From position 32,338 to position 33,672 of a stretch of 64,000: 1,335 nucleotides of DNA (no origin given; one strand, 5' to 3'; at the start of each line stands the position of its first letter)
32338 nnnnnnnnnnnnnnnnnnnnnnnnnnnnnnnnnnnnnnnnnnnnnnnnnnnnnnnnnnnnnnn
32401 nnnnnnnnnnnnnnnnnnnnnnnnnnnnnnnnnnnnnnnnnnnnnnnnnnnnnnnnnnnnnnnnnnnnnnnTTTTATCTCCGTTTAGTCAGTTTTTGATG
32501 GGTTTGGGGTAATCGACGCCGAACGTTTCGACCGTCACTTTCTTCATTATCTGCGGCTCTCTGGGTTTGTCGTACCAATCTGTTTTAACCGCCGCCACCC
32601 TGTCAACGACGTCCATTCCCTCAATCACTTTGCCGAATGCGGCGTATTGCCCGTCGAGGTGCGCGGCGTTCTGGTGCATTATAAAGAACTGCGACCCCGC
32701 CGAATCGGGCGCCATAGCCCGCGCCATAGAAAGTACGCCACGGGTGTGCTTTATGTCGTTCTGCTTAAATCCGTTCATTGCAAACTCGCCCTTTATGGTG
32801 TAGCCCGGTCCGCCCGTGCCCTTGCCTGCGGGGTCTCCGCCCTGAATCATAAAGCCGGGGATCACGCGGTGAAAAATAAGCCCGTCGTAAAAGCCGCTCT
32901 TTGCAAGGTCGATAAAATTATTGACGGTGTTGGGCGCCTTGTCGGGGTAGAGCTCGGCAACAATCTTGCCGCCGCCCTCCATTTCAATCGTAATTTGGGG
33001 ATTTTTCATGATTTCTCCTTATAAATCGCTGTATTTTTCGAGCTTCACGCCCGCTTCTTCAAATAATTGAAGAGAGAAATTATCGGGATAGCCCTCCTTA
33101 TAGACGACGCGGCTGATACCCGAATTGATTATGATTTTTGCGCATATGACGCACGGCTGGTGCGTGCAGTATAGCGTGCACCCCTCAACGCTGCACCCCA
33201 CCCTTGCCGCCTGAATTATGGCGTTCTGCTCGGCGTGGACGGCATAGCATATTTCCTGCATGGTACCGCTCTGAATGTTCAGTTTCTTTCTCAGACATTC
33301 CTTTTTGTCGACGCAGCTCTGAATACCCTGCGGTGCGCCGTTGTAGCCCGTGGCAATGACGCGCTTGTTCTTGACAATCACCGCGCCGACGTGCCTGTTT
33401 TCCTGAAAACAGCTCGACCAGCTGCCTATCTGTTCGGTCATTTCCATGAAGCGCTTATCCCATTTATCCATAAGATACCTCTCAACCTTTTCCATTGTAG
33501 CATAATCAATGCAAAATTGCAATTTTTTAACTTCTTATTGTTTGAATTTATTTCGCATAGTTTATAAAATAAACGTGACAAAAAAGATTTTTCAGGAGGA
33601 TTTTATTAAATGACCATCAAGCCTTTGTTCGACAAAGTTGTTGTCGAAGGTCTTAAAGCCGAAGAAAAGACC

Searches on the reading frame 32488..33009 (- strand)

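Call 13: search_protein_families(library=pfam, max_evalue=1e-8, proteins=[window:32488-33009:-])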
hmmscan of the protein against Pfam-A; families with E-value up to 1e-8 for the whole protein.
window:32488-33009:- (173 aa): 1 family
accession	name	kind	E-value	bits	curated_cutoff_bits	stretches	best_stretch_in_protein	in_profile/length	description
PF00160.26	Pro_isomerase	-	3.8e-52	177.2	21.7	1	7-160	3-159/159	Cyclophilin type peptidyl-prolyl cis-trans isomerase/CLD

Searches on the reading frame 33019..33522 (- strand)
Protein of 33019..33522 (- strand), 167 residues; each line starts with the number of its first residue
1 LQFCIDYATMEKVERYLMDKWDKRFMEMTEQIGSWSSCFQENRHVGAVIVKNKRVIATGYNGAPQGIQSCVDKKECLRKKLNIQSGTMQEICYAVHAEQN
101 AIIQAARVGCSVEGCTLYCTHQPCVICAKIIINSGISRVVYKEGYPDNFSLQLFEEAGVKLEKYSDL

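Call 13: search_protein_families(library=pfam, max_evalue=1e-8, proteins=[window:33019-33522:-])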
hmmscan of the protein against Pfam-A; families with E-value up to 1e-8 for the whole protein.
window:33019-33522:- (167 aa): 2 families
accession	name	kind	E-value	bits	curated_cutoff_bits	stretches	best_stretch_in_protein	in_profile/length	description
PF00383.29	dCMP_cyt_deam_1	-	1.1e-26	93.1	25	1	20-141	2-100/102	Cytidine and deoxycytidylate deaminase zinc-binding region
PF14437.12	MafB19-deam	-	6.9e-20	71.8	27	1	21-148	3-106/142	MafB19-like deaminase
